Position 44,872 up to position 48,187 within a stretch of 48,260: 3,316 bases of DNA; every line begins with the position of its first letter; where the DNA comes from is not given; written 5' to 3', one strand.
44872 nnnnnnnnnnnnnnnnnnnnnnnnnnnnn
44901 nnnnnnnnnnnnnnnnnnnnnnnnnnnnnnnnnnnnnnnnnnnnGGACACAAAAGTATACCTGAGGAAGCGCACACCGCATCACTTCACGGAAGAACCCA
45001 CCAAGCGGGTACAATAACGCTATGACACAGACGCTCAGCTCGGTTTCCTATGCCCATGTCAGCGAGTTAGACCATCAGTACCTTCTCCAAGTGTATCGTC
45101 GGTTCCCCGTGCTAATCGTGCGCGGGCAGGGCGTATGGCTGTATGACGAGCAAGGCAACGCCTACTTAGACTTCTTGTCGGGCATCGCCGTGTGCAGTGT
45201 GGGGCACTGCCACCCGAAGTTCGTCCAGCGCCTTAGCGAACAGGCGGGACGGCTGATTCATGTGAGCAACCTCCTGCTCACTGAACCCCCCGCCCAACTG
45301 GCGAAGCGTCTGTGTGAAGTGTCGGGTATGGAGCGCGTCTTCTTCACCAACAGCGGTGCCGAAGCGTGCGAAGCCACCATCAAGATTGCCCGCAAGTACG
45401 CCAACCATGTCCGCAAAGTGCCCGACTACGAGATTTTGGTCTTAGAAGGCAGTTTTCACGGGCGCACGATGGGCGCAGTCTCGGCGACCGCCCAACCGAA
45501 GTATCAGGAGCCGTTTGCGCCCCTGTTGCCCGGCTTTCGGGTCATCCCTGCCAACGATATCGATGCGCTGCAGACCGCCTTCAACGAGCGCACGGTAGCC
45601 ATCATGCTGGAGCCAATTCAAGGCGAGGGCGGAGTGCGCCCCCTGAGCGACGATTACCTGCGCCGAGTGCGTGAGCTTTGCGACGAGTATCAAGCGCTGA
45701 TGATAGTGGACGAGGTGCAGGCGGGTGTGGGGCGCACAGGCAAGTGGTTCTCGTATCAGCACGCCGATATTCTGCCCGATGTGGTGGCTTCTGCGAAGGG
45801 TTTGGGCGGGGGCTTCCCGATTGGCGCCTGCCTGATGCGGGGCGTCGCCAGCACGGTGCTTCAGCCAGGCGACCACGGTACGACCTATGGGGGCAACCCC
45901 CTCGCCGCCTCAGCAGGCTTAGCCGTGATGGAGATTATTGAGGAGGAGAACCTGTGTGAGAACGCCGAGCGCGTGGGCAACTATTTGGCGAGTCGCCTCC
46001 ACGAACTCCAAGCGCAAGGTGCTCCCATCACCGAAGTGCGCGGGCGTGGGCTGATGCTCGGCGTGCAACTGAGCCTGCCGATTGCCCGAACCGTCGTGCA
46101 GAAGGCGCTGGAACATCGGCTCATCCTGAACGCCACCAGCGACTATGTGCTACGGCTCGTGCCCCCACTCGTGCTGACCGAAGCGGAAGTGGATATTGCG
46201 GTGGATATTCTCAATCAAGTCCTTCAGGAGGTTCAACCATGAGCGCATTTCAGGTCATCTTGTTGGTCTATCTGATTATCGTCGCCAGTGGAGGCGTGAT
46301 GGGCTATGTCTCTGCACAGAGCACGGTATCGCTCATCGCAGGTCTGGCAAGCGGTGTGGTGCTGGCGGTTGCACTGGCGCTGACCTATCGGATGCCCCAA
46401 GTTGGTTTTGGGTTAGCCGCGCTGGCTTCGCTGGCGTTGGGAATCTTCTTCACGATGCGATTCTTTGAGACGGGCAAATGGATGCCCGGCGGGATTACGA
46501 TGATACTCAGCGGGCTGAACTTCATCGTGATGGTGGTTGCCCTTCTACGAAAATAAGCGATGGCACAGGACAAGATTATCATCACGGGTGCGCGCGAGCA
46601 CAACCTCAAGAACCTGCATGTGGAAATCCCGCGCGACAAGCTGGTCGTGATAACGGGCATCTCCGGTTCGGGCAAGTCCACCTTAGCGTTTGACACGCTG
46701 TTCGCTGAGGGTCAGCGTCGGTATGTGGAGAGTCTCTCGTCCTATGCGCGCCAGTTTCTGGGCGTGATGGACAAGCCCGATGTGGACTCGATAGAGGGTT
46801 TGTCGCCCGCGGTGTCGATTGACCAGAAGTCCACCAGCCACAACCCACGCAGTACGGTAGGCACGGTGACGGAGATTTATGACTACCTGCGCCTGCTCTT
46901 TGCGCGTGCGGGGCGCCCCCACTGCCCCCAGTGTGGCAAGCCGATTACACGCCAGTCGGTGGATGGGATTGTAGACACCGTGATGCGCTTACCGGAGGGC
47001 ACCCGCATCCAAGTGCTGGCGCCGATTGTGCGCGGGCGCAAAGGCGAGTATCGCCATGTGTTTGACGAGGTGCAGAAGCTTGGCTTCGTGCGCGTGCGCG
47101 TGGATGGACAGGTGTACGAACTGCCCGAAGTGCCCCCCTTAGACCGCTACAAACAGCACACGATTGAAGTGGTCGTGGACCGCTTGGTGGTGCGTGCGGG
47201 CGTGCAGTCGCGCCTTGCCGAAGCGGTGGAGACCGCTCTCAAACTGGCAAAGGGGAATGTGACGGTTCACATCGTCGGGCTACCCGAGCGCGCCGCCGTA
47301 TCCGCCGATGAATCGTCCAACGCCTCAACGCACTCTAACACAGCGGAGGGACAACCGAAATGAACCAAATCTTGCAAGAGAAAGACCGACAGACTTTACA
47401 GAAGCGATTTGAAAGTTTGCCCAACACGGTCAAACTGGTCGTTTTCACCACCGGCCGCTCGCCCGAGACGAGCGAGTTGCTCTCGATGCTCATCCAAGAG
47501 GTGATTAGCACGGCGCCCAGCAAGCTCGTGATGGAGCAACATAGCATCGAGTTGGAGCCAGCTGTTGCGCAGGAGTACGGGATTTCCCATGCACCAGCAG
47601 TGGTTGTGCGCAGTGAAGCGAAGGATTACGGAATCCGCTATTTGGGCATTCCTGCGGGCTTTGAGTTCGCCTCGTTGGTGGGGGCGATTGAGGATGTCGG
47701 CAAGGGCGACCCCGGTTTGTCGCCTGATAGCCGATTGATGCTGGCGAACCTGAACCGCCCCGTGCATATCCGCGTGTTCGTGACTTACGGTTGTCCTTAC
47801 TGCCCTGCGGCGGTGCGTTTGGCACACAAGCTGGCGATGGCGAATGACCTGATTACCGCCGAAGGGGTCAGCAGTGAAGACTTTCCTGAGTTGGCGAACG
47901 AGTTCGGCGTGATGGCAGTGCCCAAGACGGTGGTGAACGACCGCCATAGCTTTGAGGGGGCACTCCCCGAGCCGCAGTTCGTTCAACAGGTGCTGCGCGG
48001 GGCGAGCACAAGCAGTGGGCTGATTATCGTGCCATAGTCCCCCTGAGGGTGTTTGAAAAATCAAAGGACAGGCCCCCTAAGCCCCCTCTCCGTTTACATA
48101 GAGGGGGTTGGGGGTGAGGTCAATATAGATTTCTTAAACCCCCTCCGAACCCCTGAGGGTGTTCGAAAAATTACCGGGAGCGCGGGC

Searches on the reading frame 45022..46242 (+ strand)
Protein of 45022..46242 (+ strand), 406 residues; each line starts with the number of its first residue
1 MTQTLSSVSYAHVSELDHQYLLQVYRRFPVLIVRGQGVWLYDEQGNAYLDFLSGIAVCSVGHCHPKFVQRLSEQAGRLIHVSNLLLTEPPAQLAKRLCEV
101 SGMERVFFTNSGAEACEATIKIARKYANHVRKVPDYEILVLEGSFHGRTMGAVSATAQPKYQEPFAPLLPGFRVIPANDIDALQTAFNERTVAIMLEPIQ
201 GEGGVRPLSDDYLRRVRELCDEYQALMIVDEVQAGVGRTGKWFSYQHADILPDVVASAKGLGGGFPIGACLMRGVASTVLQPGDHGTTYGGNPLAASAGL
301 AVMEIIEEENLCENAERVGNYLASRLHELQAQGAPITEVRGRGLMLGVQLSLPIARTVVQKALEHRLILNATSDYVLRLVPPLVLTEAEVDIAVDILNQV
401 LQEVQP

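Call 68: search_protein_families(library=pfam, proteins=[window:45022-46242:+], max_evalue=0.000001)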
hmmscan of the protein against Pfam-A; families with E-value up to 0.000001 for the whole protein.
window:45022-46242:+ (406 aa): 1 family
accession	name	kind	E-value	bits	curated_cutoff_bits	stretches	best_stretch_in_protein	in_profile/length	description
PF00202.27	Aminotran_3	-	5.6e-119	397.9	30.5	1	26-401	7-403/403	Aminotransferase class-III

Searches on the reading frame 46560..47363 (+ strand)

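Call 68: search_protein_families(library=pfam, proteins=[window:46560-47363:+], max_evalue=0.000001)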
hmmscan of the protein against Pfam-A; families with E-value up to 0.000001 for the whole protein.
window:46560-47363:+ (267 aa): 1 family
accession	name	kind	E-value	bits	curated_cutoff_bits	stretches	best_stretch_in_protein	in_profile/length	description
PF17760.6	UvrA_inter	-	9.7e-42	141.7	23.3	1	132-238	1-107/109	UvrA interaction domain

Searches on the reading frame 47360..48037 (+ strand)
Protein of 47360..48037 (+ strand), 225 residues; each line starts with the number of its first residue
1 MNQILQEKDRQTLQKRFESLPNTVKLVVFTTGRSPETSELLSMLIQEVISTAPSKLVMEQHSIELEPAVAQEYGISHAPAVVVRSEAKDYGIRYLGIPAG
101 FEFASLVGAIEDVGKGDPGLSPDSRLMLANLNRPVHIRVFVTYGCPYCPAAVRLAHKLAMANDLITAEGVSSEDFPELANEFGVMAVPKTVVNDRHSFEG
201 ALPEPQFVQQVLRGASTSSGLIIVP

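Call 68: search_protein_families(library=pfam, proteins=[window:47360-48037:+], max_evalue=0.000001)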
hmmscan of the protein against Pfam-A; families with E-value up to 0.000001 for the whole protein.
window:47360-48037:+ (225 aa): 1 family
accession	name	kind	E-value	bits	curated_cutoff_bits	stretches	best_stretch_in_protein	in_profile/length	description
PF13192.12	Thioredoxin_3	-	3.2e-19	69.2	24.8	1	136-212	2-75/76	Thioredoxin domain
